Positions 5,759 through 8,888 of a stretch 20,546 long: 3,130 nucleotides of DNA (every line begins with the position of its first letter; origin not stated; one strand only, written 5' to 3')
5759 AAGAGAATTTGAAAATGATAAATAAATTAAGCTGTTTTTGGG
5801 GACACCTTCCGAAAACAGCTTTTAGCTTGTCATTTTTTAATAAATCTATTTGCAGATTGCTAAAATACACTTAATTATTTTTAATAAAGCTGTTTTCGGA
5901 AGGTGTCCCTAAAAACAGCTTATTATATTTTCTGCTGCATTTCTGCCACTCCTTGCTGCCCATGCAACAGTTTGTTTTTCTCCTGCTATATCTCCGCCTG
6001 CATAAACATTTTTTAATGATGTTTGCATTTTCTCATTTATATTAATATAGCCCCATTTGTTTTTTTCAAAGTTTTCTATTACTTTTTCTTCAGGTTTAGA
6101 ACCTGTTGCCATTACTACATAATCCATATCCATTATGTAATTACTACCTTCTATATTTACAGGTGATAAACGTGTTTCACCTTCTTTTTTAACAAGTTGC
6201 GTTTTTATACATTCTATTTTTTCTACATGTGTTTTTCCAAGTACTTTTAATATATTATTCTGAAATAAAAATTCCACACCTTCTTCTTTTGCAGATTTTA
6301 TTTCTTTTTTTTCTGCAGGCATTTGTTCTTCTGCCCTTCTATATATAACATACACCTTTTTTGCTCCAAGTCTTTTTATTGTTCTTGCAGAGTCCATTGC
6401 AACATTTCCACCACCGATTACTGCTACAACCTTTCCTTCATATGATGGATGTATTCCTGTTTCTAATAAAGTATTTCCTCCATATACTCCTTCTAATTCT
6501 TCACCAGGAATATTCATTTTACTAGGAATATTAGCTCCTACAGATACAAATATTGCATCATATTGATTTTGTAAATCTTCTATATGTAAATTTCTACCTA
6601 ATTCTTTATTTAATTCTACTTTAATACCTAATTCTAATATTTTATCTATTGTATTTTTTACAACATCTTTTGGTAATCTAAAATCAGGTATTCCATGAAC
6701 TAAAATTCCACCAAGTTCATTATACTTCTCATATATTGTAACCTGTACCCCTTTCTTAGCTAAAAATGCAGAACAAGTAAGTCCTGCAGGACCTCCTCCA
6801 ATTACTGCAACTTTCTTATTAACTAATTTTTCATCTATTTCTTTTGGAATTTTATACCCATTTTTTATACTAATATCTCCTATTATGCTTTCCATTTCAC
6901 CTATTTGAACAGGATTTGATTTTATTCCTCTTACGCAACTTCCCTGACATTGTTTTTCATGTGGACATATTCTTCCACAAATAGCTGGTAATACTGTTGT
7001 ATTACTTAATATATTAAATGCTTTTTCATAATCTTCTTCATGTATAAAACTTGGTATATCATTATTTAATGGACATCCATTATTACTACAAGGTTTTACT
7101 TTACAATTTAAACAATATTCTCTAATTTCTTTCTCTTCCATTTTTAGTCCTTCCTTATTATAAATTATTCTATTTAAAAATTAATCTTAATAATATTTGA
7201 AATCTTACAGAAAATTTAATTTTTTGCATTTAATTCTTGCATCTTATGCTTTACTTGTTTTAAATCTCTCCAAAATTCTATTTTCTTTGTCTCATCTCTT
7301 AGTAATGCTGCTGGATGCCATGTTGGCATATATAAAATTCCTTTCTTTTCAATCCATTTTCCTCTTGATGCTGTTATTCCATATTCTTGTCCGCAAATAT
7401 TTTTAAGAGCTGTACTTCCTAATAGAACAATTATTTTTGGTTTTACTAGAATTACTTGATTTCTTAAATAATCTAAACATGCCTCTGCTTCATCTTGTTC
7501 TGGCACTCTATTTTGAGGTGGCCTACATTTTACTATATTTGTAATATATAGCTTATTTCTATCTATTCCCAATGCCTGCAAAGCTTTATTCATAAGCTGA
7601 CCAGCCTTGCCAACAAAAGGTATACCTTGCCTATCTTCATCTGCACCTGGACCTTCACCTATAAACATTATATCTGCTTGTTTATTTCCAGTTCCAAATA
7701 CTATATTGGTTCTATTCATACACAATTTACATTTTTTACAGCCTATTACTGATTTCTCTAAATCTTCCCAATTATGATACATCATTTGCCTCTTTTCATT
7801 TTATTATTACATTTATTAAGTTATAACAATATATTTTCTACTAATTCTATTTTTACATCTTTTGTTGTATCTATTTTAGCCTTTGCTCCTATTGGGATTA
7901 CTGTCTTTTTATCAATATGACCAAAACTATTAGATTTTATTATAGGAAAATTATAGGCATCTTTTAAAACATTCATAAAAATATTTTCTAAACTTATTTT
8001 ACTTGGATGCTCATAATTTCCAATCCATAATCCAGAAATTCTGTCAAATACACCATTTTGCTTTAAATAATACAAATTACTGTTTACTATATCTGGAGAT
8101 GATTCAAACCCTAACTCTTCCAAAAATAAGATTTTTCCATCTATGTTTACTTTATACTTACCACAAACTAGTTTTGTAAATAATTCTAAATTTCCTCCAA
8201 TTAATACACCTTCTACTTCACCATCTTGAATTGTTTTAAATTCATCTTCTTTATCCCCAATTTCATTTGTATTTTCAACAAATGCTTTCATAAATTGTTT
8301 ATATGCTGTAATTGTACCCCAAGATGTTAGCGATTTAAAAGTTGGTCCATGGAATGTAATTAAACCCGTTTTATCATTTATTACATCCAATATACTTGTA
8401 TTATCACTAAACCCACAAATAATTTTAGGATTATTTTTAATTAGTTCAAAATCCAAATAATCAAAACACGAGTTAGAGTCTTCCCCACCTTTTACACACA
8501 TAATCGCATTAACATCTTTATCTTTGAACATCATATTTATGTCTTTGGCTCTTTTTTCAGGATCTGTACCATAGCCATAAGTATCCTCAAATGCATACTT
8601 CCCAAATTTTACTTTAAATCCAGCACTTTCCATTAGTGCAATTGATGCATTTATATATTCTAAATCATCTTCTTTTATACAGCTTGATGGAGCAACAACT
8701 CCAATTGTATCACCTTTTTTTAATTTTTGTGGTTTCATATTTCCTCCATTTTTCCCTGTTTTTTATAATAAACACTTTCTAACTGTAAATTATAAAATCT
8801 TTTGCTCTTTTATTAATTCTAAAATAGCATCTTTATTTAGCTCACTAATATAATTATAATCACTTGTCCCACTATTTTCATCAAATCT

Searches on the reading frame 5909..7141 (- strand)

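Call 102: search_protein_families(library=pfam, proteins=[window:5909-7141:-], max_evalue=0.00001)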
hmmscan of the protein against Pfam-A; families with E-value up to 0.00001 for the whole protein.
window:5909-7141:- (410 aa): 12 families
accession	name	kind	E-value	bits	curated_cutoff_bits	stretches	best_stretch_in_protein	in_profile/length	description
PF07992.20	Pyr_redox_2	-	7.9e-36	124.4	26.1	1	109-398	1-290/291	Pyridine nucleotide-disulphide oxidoreductase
PF14691.11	Fer4_20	-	6e-24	84.5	25.8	1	9-94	23-111/113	Dihydroprymidine dehydrogenase domain II, 4Fe-4S cluster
PF13738.12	Pyr_redox_3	-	1.9e-19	70.5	30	1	193-383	122-305/305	Pyridine nucleotide-disulphide oxidoreductase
PF00070.33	Pyr_redox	-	1.7e-13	51.3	22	1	239-309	2-77/82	Pyridine nucleotide-disulphide oxidoreductase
PF13450.12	NAD_binding_8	-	1.2e-08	35.5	21.9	1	113-145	1-33/68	NAD(P)-binding Rossmann-like domain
PF01946.23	Thi4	-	5.7e-08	32.7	26.2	1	105-177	14-86/235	Thi4 family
PF01494.25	FAD_binding_3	-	7.3e-08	32.4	22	1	110-142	3-35/349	FAD binding domain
PF13241.12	NAD_binding_7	-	9.7e-08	33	22.1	0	235-353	6-76/104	Putative NAD(P)-binding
PF01262.27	AlaDh_PNT_C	-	1.6e-07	31.4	23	0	215-274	8-65/214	Alanine dehydrogenase/PNT, C-terminal domain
PF12831.13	FAD_oxidored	-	3.2e-07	30.4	27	1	111-151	2-42/416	FAD dependent oxidoreductase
PF01266.30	DAO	-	8.8e-07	29.2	27.9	0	110-144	1-35/353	FAD dependent oxidoreductase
PF03486.20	HI0933_like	-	7.3e-06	26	50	1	110-144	2-36/244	HI0933-like protein Rossmann domain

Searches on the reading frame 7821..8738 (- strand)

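Call 102: search_protein_families(library=pfam, proteins=[window:7821-8738:-], max_evalue=0.00001)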
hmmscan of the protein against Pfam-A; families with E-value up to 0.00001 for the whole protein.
window:7821-8738:- (305 aa): 2 families
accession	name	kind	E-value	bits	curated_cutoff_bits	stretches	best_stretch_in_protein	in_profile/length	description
PF02016.21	Peptidase_S66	-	1.3e-35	122.6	25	1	12-131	1-121/121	LD-carboxypeptidase N-terminal domain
PF17676.7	Peptidase_S66C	-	6.6e-23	82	23.7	1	176-289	1-120/120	LD-carboxypeptidase C-terminal domain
